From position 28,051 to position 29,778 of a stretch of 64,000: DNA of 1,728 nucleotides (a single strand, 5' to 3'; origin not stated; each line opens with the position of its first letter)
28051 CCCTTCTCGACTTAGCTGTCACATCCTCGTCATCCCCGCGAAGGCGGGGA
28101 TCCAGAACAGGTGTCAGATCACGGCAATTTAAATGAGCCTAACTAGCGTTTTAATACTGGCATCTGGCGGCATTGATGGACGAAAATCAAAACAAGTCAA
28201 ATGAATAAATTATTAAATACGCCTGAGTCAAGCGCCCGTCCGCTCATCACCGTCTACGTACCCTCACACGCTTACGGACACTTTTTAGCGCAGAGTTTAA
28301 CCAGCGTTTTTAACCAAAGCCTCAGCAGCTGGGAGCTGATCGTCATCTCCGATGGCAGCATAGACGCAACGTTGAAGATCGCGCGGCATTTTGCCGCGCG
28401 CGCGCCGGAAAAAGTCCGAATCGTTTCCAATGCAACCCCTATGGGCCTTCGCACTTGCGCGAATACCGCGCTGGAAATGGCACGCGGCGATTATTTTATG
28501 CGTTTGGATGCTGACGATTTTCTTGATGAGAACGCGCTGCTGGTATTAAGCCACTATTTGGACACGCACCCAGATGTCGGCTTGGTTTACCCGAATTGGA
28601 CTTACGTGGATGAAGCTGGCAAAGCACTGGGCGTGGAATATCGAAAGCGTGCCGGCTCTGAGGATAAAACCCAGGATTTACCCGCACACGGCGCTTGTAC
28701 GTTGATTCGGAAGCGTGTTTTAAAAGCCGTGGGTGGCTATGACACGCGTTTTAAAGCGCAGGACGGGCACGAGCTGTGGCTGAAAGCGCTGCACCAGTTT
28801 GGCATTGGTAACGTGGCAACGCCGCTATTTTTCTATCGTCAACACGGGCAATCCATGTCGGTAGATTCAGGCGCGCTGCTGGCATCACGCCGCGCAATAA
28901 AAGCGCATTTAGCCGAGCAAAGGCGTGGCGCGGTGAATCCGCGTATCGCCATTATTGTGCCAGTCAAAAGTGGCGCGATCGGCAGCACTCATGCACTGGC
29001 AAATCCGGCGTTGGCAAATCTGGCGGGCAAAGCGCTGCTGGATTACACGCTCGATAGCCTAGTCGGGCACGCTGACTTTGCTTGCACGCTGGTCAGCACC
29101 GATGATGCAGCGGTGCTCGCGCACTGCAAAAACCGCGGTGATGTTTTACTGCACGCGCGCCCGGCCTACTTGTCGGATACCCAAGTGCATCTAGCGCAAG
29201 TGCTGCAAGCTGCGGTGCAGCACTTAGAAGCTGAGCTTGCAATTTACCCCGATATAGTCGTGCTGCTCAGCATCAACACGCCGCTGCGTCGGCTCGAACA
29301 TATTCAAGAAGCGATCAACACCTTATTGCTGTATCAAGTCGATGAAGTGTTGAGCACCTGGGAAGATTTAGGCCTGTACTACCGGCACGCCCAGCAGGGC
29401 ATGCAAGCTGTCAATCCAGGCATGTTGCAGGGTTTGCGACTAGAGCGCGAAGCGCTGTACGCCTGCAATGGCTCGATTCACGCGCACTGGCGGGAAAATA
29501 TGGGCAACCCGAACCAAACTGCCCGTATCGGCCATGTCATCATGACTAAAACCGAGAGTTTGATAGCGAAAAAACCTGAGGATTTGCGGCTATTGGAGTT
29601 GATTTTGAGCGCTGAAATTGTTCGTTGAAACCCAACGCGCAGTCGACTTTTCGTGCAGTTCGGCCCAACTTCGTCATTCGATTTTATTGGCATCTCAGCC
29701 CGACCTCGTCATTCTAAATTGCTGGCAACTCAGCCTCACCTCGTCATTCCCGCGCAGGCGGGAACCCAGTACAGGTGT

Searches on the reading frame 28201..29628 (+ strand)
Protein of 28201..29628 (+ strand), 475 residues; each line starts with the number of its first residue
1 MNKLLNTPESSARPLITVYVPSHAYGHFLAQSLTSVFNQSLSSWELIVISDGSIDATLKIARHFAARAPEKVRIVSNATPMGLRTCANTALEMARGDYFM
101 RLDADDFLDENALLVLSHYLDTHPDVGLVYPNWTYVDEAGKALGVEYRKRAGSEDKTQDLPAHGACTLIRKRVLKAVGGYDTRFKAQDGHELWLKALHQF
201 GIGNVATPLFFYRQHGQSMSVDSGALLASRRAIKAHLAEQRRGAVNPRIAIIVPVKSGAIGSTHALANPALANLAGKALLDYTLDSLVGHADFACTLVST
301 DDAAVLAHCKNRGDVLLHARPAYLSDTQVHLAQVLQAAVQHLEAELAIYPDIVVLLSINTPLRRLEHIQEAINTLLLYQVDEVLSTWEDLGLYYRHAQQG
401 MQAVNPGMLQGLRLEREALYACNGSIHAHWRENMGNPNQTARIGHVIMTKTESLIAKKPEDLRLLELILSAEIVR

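Call 45: list_cluster_members(proteins=[window:28201-29628:+, window:29949-31013:+, window:34541-35737:+, window:39270-40019:+, window:43306-44505:-, window:44774-46381:-, window:49899-51110:+, window:51751-53499:+, window:55299-56603:+, window:61475-63373:+])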
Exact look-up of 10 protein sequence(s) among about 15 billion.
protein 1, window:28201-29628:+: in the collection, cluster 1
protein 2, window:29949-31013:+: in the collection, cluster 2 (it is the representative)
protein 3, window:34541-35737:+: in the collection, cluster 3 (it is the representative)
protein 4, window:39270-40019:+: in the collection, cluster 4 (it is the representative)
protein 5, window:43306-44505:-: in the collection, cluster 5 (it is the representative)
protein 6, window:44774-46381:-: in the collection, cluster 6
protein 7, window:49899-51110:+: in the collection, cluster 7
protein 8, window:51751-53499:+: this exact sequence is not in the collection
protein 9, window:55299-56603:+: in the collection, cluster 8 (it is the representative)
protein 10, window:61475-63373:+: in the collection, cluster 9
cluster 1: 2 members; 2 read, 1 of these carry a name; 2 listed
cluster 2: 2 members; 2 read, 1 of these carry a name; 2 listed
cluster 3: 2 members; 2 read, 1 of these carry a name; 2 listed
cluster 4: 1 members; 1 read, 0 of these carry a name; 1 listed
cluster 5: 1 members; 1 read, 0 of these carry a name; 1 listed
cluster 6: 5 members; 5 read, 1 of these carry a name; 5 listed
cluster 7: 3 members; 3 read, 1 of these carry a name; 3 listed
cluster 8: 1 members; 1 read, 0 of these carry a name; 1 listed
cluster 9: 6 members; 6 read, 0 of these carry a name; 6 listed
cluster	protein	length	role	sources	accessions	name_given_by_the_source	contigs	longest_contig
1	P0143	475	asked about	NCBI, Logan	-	-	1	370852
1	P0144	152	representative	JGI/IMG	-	CMP-N-acetylneuraminic acid synthetase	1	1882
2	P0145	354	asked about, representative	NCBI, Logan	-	-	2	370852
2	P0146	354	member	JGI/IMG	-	sialic acid synthase SpsE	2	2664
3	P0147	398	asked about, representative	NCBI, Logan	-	-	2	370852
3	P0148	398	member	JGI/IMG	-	glycosyltransferase involved in cell wall biosynthesis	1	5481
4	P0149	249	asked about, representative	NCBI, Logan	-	-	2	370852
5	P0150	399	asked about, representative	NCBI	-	-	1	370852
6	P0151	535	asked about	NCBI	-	-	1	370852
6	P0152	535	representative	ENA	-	-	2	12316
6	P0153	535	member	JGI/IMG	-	3-methylcrotonyl-CoA carboxylase beta subunit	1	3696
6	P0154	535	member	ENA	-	-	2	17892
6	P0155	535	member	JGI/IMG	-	-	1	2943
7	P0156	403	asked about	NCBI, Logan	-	-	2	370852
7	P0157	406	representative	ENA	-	-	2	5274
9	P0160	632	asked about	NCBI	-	-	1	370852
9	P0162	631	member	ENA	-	-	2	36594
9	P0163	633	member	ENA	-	-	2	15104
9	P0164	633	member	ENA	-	-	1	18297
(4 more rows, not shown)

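Call 46: find_encoding_contigs(protein=P0162, flank=10000, max_places=4)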
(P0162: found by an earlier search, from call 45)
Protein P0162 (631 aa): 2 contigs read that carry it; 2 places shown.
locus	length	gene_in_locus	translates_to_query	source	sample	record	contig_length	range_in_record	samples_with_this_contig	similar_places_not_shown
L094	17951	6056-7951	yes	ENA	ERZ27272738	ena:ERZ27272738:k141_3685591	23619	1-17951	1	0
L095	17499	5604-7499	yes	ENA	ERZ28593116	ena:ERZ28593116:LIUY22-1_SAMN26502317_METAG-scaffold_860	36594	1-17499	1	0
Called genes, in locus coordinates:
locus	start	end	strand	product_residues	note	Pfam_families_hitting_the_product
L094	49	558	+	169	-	-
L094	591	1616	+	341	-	-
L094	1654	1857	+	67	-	-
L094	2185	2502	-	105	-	PF02604:PhdYeFM_antitox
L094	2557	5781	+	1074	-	-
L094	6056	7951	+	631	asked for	PF01134:GIDA, PF12831:FAD_oxidored, PF21680:GIDA_C_1st, PF13932:SAM_GIDA_C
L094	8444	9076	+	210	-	-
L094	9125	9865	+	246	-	-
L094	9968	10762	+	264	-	PF13512:TPR_18, PF13525:YfiO, PF13174:TPR_6 (faint)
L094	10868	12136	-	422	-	-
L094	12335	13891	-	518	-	PF00324:AA_permease, PF13520:AA_permease_2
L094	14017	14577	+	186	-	-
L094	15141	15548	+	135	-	-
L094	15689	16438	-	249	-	-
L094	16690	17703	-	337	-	PF00044:Gp_dh_N, PF02800:Gp_dh_C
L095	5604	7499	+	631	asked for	PF01134:GIDA, PF12831:FAD_oxidored, PF21680:GIDA_C_1st, PF13932:SAM_GIDA_C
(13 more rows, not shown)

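Call 47: find_encoding_contigs(protein=P0154, flank=10000, max_places=4)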
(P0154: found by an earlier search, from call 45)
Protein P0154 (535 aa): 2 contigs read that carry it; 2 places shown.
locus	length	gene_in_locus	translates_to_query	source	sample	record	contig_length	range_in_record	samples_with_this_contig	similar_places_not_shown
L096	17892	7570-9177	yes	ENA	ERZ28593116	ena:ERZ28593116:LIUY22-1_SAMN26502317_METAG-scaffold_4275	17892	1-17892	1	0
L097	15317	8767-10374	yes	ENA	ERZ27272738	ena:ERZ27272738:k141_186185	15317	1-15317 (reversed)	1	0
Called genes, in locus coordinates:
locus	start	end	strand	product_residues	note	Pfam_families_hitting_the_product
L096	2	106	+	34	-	?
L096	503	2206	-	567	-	PF28550:DUF8436, PF07992:Pyr_redox_2 (faint), PF01266:DAO (faint), PF01593:Amino_oxidase (faint), PF03486:HI0933_like (faint), PF21688:FAD-depend_C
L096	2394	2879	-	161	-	PF02130:YbeY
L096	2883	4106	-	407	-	PF02562:PhoH, PF13604:AAA_30 (faint), PF13245:AAA_19 (faint)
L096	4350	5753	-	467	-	PF00919:UPF0004, PF04055:Radical_SAM, PF01938:TRAM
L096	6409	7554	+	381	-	PF00285:Citrate_synt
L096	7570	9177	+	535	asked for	PF01039:Carboxyl_trans, PF03255:ACCA (weak)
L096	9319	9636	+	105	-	PF17761:DUF1016_N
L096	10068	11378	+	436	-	PF01938:TRAM (weak), PF05958:tRNA_U5-meth_tr, PF13847:Methyltransf_31 (weak), PF13649:Methyltransf_25 (weak)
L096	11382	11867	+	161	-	PF01928:CYTH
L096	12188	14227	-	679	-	PF07715:Plug, PF00593:TonB_dep_Rec_b-barrel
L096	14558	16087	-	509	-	PF13191:AAA_16, PF13401:AAA_22, PF01471:PG_binding_1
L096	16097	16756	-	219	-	PF06055:ExoD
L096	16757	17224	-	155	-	PF01475:FUR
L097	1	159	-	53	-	?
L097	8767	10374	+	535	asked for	PF01039:Carboxyl_trans, PF03255:ACCA (weak)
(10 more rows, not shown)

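Call 48: find_encoding_contigs(protein=P0164, flank=10000, max_places=4)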
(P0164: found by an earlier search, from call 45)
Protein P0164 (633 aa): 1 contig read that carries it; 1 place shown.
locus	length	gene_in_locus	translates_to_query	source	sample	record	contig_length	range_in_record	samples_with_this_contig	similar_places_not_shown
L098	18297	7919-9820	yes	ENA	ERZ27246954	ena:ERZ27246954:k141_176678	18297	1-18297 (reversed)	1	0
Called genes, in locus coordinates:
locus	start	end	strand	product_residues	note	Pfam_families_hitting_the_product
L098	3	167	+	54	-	?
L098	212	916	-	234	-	PF04832:SOUL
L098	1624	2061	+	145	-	PF05940:NnrS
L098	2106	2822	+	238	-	PF00551:Formyl_trans_N, PF18216:N_formyltrans_C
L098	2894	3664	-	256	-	PF01551:Peptidase_M23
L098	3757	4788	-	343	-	-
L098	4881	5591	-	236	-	PF13645:YkuD_2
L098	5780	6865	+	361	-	PF01699:Na_Ca_ex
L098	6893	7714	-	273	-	PF02265:S1-P1_nuclease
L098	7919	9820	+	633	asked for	PF00890:FAD_binding_2 (faint), PF01134:GIDA, PF12831:FAD_oxidored, PF21680:GIDA_C_1st, PF13932:SAM_GIDA_C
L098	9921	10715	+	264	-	PF13512:TPR_18, PF13525:YfiO, PF13174:TPR_6 (faint)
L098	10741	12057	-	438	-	-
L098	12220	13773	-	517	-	PF00324:AA_permease, PF13520:AA_permease_2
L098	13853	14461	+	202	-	PF00293:NUDIX (weak)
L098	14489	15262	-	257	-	-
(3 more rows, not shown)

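Call 52: find_encoding_contigs(protein=P0160, flank=10000, max_places=3)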
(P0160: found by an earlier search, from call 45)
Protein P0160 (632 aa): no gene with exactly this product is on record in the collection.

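Call 54: find_encoding_contigs(protein=P0163, flank=10000, max_places=4)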
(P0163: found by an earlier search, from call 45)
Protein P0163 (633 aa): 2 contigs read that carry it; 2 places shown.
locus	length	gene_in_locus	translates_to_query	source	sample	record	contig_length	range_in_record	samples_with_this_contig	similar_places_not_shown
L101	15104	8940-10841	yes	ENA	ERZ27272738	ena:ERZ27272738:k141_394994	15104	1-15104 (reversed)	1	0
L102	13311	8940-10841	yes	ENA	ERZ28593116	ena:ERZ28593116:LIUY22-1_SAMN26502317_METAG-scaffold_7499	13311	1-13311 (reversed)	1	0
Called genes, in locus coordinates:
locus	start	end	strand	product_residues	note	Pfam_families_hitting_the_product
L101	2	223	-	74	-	?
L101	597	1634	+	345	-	-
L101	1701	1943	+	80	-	PF04014:MazE_antitoxin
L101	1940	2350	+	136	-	PF01850:PIN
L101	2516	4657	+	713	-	PF18582:HZS_alpha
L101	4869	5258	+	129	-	-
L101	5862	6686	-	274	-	PF02265:S1-P1_nuclease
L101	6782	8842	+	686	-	PF00009:GTP_EFTU, PF01926:MMR_HSR1 (weak), PF03193:RsgA_GTPase (faint), PF22042:EF-G_D2, PF14492:EFG_III, PF16658:RF3_C (weak), PF03764:EFG_IV, PF00679:EFG_C, +2 more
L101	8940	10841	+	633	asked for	PF00890:FAD_binding_2 (faint), PF01134:GIDA, PF12831:FAD_oxidored, PF21680:GIDA_C_1st, PF13932:SAM_GIDA_C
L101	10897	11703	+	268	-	PF13512:TPR_18, PF13525:YfiO, PF13174:TPR_6 (faint)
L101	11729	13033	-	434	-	-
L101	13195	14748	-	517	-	PF00324:AA_permease, PF13520:AA_permease_2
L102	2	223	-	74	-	?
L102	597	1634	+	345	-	-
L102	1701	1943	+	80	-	PF04014:MazE_antitoxin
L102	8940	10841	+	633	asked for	PF00890:FAD_binding_2 (faint), PF01134:GIDA, PF12831:FAD_oxidored, PF21680:GIDA_C_1st, PF13932:SAM_GIDA_C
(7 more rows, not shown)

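Call 55: find_encoding_contigs(protein=P0152, flank=10000, max_places=4)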
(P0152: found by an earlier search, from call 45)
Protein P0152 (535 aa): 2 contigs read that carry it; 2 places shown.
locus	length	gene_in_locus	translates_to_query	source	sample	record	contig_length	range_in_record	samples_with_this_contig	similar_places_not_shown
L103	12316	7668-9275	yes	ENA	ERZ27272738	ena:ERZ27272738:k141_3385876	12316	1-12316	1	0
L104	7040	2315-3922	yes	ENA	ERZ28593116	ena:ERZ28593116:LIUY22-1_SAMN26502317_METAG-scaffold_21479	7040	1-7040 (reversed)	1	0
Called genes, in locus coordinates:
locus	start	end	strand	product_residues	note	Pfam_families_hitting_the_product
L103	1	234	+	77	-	?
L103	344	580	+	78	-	-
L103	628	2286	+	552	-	PF02878:PGM_PMM_I, PF02879:PGM_PMM_II, PF02880:PGM_PMM_III, PF00408:PGM_PMM_IV (weak)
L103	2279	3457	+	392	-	PF01594:AI-2E_transport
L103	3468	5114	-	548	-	PF00999:Na_H_Exchanger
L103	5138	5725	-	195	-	-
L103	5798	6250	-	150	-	PF00571:CBS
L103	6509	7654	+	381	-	PF00285:Citrate_synt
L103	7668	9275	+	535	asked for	PF01039:Carboxyl_trans, PF03255:ACCA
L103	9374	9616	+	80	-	PF04255:DUF433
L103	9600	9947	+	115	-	PF18478:PIN_10 (faint), PF18480:DUF5615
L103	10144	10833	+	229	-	PF05406:WGR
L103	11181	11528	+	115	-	PF22785:Tc-R-P (weak)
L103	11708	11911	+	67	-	-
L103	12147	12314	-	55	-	?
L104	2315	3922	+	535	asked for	PF01039:Carboxyl_trans, PF03255:ACCA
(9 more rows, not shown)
